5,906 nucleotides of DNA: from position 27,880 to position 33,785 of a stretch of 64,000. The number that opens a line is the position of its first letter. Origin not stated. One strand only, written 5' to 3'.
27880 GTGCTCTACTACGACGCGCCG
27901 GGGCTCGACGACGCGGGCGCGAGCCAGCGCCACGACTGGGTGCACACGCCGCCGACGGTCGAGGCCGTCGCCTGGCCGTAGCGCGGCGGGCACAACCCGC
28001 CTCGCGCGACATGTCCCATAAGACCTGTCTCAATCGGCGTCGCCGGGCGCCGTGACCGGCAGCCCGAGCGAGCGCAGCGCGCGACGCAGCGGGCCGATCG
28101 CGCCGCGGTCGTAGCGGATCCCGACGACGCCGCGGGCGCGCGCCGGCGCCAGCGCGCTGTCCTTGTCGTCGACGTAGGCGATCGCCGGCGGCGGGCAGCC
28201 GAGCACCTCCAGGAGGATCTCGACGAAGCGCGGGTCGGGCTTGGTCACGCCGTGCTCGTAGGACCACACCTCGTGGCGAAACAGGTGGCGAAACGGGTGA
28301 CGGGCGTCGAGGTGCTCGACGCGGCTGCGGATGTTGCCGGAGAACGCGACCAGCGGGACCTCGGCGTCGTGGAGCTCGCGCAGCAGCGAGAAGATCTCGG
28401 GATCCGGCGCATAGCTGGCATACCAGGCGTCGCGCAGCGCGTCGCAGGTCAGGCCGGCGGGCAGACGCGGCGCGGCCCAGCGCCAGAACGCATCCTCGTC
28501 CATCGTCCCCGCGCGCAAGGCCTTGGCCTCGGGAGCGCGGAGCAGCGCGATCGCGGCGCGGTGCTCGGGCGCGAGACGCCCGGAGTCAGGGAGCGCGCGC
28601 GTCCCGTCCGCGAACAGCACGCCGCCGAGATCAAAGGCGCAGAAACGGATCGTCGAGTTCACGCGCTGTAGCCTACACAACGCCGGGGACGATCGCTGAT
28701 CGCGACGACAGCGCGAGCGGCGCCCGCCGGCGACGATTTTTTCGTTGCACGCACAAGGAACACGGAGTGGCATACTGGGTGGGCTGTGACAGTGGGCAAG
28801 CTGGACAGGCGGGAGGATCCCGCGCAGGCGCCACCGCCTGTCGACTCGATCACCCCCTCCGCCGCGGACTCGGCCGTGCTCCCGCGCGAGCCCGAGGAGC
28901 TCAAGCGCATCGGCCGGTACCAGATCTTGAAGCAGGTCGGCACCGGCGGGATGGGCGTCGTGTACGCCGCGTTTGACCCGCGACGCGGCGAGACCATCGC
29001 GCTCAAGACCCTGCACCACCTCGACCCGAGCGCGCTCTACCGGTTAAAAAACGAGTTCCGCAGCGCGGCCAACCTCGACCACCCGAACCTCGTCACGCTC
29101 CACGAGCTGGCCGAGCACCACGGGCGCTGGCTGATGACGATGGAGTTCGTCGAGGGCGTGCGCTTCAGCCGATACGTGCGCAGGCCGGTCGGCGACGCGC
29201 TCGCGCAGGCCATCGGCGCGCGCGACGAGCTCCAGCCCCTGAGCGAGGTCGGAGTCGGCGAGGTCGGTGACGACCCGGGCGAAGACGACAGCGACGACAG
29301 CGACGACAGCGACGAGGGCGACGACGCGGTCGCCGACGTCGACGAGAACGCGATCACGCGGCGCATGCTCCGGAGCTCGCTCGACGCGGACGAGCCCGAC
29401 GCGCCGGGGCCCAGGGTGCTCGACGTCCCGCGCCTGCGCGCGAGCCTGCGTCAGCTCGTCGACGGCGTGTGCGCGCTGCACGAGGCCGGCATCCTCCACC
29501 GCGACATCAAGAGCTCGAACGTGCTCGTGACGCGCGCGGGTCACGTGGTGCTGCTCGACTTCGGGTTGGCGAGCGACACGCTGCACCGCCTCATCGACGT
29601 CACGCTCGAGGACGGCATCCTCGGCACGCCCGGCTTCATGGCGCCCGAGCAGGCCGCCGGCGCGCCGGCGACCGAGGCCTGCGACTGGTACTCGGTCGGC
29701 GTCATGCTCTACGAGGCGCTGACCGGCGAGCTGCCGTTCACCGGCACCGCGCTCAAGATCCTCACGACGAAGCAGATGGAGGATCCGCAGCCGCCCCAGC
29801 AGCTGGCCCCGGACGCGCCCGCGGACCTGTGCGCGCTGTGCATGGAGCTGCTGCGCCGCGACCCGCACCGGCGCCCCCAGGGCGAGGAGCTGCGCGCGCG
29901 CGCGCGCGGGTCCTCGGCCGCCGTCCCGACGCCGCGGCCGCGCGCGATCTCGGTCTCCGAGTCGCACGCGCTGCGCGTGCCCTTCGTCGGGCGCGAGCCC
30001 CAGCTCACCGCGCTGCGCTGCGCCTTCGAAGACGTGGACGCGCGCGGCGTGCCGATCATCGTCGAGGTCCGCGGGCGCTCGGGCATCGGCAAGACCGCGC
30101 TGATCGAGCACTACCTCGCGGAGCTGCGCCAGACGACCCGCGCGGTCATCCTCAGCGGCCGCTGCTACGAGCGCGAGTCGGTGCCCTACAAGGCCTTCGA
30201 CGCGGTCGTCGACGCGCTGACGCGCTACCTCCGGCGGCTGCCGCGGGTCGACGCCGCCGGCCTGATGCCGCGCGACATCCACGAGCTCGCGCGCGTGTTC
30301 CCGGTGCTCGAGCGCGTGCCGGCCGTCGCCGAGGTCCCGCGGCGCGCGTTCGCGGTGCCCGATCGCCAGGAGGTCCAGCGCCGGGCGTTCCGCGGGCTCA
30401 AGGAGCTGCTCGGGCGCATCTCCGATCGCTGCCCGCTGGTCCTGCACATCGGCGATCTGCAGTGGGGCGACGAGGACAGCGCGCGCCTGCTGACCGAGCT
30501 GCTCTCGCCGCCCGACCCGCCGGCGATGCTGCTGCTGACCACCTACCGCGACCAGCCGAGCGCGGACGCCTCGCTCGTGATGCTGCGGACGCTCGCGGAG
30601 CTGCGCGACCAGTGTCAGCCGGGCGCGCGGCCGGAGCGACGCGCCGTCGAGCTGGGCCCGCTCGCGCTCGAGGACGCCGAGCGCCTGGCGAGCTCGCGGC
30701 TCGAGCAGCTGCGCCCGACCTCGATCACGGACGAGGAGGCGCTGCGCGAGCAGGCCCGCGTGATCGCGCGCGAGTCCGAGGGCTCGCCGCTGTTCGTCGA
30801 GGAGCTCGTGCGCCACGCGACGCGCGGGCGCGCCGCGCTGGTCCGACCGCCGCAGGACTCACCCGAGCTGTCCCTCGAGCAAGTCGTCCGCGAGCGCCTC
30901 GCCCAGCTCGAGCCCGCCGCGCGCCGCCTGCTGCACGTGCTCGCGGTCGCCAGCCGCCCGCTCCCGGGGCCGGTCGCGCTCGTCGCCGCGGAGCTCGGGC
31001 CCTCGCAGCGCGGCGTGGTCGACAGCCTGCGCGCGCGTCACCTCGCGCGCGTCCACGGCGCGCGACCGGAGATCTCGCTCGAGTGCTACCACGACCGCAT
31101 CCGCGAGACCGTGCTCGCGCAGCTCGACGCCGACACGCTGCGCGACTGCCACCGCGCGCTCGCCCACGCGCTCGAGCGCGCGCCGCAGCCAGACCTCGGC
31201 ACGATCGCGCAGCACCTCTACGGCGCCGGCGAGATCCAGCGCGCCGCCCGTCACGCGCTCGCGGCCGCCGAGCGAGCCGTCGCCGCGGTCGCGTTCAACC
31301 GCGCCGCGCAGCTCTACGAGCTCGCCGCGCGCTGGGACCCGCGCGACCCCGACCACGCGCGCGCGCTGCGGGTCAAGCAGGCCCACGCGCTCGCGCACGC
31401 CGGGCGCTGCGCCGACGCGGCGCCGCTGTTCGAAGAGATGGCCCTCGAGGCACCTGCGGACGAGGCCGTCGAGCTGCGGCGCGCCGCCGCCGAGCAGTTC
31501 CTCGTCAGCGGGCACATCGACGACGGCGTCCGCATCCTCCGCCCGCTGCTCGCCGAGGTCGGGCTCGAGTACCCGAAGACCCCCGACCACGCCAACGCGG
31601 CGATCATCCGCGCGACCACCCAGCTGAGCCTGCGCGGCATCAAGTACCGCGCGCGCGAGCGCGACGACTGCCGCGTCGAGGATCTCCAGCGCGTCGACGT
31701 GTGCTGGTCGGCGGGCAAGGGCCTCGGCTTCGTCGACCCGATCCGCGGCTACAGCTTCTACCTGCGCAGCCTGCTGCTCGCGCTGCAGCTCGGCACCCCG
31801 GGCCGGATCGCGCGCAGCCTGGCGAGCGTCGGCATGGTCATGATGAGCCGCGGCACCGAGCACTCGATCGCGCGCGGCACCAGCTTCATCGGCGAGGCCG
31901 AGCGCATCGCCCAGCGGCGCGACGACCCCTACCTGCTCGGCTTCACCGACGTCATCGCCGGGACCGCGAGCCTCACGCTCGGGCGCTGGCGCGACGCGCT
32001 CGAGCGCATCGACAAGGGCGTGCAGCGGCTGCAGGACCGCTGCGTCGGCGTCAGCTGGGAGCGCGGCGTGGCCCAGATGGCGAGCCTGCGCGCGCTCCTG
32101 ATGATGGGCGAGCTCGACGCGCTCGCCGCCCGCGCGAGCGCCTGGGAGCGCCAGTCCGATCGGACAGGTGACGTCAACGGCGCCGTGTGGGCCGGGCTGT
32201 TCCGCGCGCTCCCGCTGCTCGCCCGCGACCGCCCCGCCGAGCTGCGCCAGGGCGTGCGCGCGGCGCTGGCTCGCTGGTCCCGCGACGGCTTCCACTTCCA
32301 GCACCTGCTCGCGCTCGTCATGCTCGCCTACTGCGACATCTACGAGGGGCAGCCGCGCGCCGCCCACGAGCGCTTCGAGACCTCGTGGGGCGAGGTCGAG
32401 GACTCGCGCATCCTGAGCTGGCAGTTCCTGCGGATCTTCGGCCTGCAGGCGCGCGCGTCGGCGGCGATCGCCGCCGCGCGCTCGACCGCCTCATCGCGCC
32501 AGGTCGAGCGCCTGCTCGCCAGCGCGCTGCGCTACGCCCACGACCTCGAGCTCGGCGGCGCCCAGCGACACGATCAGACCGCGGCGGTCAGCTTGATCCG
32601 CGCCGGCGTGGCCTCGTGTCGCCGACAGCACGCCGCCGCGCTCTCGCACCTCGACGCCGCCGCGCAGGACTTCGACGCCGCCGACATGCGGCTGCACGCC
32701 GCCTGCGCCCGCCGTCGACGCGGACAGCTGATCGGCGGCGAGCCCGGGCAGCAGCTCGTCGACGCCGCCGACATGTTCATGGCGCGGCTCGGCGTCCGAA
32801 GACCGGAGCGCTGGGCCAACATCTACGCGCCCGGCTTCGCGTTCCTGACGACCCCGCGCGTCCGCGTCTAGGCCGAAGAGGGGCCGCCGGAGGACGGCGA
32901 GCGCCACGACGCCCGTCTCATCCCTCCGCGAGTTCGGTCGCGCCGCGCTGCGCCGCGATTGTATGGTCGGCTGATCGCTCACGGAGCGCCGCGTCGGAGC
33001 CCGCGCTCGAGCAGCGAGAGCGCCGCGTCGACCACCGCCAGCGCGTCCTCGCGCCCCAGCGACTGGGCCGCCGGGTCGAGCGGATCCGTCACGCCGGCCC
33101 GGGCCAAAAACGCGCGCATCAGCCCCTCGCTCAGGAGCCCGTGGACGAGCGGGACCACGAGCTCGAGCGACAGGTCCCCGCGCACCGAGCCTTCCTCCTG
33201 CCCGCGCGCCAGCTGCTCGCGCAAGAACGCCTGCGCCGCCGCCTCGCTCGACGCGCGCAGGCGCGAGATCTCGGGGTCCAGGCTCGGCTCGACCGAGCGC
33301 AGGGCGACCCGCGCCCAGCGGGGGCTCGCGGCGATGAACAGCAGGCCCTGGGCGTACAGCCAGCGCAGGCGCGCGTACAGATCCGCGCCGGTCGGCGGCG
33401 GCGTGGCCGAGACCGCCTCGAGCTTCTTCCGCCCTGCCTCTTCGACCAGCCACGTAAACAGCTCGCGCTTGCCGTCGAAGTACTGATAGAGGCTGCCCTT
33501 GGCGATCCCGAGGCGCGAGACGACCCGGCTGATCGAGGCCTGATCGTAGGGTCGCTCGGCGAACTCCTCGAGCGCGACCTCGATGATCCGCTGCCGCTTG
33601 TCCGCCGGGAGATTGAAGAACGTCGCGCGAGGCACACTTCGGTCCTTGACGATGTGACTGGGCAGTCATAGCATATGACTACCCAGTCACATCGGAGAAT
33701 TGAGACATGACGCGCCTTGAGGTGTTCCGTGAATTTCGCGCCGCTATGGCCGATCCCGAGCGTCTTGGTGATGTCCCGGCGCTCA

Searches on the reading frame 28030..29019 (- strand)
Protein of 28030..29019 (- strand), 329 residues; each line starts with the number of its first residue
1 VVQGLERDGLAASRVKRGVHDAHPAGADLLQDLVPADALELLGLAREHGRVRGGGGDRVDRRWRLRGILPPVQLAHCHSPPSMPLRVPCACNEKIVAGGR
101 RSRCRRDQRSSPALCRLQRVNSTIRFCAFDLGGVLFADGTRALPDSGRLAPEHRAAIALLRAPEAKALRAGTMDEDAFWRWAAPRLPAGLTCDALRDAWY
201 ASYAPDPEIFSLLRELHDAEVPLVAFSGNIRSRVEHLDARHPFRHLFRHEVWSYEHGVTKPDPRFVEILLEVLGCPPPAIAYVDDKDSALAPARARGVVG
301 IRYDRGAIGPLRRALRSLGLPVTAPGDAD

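Call 6: search_protein_families(library=pfam, proteins=[window:28030-29019:-], max_evalue=0.01)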
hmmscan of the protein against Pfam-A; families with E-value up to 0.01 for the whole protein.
window:28030-29019:- (329 aa): 2 families
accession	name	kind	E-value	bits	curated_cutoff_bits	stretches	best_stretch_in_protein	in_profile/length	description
PF00702.32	Hydrolase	-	3e-10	41.3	26.4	1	125-286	2-180/191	haloacid dehalogenase-like hydrolase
PF13419.12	HAD_2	-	7.4e-06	26.6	23.8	1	205-298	80-173/178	Haloacid dehalogenase-like hydrolase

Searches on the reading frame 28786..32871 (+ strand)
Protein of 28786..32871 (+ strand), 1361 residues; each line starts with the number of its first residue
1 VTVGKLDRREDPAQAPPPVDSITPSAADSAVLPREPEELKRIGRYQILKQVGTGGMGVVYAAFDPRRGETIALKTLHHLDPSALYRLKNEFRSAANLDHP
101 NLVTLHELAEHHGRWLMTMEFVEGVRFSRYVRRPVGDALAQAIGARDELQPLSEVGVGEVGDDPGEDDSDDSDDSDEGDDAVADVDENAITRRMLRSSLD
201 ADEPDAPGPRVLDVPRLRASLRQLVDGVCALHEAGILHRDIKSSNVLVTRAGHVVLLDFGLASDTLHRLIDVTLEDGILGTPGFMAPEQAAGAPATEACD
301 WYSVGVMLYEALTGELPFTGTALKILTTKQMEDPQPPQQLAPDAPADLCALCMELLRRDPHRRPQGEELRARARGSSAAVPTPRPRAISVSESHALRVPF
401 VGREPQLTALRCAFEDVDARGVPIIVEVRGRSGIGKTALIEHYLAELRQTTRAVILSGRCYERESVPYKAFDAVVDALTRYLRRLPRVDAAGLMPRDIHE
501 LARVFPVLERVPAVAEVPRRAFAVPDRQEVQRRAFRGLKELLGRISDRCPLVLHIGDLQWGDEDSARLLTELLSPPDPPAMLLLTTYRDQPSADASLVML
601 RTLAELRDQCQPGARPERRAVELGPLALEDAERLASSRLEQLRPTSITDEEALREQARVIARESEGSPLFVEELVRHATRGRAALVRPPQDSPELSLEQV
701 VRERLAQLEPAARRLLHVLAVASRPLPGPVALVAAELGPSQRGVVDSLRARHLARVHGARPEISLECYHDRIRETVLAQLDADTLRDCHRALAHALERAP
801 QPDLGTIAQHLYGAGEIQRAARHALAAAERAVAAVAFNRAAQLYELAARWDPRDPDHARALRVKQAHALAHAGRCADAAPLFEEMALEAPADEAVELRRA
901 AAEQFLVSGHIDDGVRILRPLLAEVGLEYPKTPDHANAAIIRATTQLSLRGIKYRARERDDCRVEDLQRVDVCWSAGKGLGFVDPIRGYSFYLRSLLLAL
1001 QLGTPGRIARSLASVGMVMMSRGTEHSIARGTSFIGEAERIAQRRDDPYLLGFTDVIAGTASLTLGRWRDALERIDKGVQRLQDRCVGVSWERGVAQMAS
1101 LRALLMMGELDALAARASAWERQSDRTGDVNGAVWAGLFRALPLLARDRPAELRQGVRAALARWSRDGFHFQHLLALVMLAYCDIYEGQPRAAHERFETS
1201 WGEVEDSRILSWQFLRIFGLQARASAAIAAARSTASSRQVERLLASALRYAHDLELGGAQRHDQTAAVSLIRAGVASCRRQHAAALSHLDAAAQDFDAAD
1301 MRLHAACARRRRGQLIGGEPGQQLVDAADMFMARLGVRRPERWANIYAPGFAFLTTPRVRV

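Call 41: search_protein_families(library=pfam, proteins=[window:28786-32871:+], max_evalue=0.001)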
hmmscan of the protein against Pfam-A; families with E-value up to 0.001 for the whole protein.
window:28786-32871:+ (1361 aa): 4 families
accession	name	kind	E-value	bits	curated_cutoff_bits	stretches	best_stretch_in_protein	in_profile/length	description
PF00069.31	Pkinase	-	4.5e-41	141.4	31.7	2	216-369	99-257/263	Protein kinase domain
PF07714.23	PK_Tyr_Ser-Thr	-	6.8e-27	94.8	23.1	1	46-370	2-255/258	Protein tyrosine and serine/threonine kinase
PF13191.12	AAA_16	-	5.6e-20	72.9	32.6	1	399-579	1-162/167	AAA ATPase domain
PF17667.7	Pkinase_fungal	-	0.00087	18.6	24.1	0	216-288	287-363/387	Fungal protein kinase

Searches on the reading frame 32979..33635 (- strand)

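Call 41: search_protein_families(library=pfam, proteins=[window:32979-33635:-], max_evalue=0.001)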
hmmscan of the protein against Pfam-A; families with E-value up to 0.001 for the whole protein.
window:32979-33635:- (218 aa): 2 families
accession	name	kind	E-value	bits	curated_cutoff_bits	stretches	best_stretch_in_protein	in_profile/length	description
PF00440.29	TetR_N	-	1.1e-14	54.4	24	1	17-60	1-44/47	Bacterial regulatory proteins, tetR family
PF21256.2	TetR_C_5-like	-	0.00083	19.9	27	0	85-214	2-127/127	Tetracyclin repressor-like, C-terminal domain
